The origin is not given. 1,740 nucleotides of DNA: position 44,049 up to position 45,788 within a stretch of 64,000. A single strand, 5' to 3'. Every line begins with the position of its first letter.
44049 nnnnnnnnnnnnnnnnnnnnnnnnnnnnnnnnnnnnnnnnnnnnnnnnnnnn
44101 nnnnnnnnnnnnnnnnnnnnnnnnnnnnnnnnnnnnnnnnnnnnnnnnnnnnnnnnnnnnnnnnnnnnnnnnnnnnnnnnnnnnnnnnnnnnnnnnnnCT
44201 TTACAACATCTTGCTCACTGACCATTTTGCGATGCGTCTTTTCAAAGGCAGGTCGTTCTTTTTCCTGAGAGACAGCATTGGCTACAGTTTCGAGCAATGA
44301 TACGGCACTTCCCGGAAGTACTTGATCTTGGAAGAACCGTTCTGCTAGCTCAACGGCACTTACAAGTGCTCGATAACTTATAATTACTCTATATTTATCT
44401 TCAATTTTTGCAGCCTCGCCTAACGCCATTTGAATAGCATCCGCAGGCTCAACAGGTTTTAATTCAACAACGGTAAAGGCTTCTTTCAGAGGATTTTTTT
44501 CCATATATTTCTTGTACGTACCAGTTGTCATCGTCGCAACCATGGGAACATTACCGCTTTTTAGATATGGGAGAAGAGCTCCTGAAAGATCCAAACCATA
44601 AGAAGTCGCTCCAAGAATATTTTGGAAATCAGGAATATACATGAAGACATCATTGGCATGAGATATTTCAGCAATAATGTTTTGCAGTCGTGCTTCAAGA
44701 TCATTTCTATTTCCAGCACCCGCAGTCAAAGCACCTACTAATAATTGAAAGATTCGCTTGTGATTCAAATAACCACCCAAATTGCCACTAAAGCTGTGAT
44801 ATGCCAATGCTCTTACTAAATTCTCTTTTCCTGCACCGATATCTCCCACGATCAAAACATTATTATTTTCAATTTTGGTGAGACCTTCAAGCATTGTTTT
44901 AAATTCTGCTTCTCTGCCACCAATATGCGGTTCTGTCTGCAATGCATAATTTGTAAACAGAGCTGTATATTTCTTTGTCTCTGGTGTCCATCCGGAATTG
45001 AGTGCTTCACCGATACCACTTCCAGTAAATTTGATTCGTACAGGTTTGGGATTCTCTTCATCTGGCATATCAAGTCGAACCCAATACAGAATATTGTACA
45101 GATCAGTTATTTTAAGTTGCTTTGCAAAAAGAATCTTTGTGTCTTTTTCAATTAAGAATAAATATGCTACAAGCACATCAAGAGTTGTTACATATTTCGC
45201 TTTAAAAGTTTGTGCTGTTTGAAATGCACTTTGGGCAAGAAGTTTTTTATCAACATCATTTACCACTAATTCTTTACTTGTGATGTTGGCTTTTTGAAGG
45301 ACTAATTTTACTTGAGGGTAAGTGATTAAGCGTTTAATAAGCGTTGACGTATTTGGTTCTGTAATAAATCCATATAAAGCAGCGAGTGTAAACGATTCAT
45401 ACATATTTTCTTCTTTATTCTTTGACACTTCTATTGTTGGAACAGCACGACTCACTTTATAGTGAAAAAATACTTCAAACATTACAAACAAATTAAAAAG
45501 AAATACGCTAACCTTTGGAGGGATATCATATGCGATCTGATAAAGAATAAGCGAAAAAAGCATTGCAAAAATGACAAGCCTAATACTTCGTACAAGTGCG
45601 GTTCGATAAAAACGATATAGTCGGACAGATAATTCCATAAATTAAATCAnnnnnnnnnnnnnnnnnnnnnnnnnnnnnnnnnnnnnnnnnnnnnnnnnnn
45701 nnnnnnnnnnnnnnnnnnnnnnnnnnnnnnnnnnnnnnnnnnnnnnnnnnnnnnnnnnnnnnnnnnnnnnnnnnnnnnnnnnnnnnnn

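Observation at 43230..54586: Hsp70 heat-shock operon runs directly into a pilin-like / VirB6-like / double-Hsp100 gene module: candidate undescribed membrane machine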

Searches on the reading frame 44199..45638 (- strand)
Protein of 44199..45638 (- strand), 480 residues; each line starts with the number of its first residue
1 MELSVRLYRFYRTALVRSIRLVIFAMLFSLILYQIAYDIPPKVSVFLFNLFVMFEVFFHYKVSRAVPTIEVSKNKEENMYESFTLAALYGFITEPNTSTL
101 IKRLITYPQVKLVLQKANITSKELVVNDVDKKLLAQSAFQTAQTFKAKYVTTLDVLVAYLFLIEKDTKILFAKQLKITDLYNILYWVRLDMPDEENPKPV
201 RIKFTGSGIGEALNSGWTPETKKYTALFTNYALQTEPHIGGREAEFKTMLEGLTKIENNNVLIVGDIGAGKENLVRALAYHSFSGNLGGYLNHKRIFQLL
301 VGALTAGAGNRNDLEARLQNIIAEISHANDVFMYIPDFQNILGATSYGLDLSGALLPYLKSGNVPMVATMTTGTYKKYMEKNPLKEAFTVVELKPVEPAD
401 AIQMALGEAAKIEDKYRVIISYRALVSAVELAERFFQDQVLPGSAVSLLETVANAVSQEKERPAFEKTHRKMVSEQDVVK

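Call 60: find_homologous_proteins(query=window:44199-45638:-, max_evalue=0.00001)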
Query window:44199-45638:- (480 aa): 344 proteins with E <= 0.00001 among 8000 candidates; the best 120 are listed.
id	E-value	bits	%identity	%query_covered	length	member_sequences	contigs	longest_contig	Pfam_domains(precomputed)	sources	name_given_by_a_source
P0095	0.0e+0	1046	100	100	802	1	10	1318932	PF00158.33,PF07724.21,PF00004.36,PF13401.13,PF17871.8,PF07728.21,PF10431.16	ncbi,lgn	-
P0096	1.6e-280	948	90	100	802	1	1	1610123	PF00158.33,PF07724.21,PF00004.36,PF13401.13,PF17871.8,PF07728.21,PF10431.16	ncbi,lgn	-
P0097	3.9e-253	858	81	100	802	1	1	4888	PF00158.33,PF07724.21,PF00004.36,PF13401.13,PF17871.8,PF07728.21,PF10431.16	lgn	-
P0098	2.9e-252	855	80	100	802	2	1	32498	PF00158.33,PF07724.21,PF00004.36,PF17871.8,PF07728.21,PF10431.16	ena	-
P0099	2.7e-251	852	80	100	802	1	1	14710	PF00158.33,PF07724.21,PF00004.36,PF17871.8,PF07728.21,PF10431.16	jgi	jgi:ATP-dependent Clp protease ATP-binding subunit ClpA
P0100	1.9e-249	846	79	100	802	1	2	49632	PF00158.33,PF07724.21,PF00004.36,PF17871.8,PF07728.21,PF10431.16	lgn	-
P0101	9.8e-249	844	79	100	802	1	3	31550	PF00158.33,PF07724.21,PF00004.36,PF17871.8,PF07728.21,PF10431.16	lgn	-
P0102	1.4e-247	840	80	100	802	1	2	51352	PF00158.33,PF07724.21,PF00004.36,PF13401.13,PF17871.8,PF07728.21,PF10431.16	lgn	-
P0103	8.7e-232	788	73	100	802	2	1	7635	PF00158.33,PF07724.21,PF00004.36,PF17871.8,PF07728.21,PF10431.16,PF13191.13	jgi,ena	-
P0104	7.5e-231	785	72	100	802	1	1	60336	PF00158.33,PF07724.21,PF00004.36,PF13401.13,PF17871.8,PF07728.21,PF10431.16,PF13191.13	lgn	-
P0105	3.3e-230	782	72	99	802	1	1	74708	PF00158.33,PF07724.21,PF00004.36,PF17871.8,PF05673.20,PF07728.21,PF10431.16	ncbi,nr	ncbi:MAG TPA: ATP-dependent Clp protease ATP-binding subunit [Candidatus Saccharimonadales bacterium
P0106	5.5e-230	782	73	100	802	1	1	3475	PF00158.33,PF07724.21,PF00004.36,PF13401.13,PF17871.8,PF05673.20,PF07728.21,PF10431.16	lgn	-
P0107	8.6e-230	781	72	100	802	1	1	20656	PF00158.33,PF07724.21,PF00004.36,PF13401.13,PF17871.8,PF07728.21,PF10431.16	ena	-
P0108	8.9e-230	781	73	100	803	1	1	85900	PF00158.33,PF07724.21,PF12775.14,PF00004.36,PF13401.13,PF17871.8,PF07728.21,PF10431.16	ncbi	-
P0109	3.0e-228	776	72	100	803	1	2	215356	PF00158.33,PF07724.21,PF00004.36,PF17871.8,PF07728.21,PF10431.16,PF13191.13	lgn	-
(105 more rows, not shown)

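Call 61: find_encoding_contigs(protein=P0095, flank=3000, max_places=2)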
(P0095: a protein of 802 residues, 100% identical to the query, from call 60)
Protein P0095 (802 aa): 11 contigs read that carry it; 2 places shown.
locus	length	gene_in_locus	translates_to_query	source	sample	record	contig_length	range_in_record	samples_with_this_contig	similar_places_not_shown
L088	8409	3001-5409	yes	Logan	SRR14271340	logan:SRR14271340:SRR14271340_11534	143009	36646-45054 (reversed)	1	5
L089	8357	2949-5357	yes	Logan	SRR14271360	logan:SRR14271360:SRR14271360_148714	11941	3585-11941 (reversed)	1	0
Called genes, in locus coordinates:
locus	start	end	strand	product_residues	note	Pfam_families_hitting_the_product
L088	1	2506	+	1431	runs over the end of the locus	PF02861:Clp_N, PF23569:NBD_SMAX1 (weak), PF00004:AAA, PF17871:AAA_lid_9, PF00004:AAA, PF07724:AAA_2, PF07728:AAA_5, PF10431:ClpB_D2-small, +7 more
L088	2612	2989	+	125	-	-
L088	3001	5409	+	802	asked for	PF13401:AAA_22 (faint), PF17871:AAA_lid_9, PF00158:Sigma54_activat (weak), PF00004:AAA, PF07724:AAA_2, PF07728:AAA_5, PF10431:ClpB_D2-small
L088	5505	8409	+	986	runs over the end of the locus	-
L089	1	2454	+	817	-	?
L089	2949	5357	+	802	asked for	PF13401:AAA_22 (faint), PF17871:AAA_lid_9, PF00158:Sigma54_activat (weak), PF00004:AAA, PF07724:AAA_2, PF07728:AAA_5, PF10431:ClpB_D2-small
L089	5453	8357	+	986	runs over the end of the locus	-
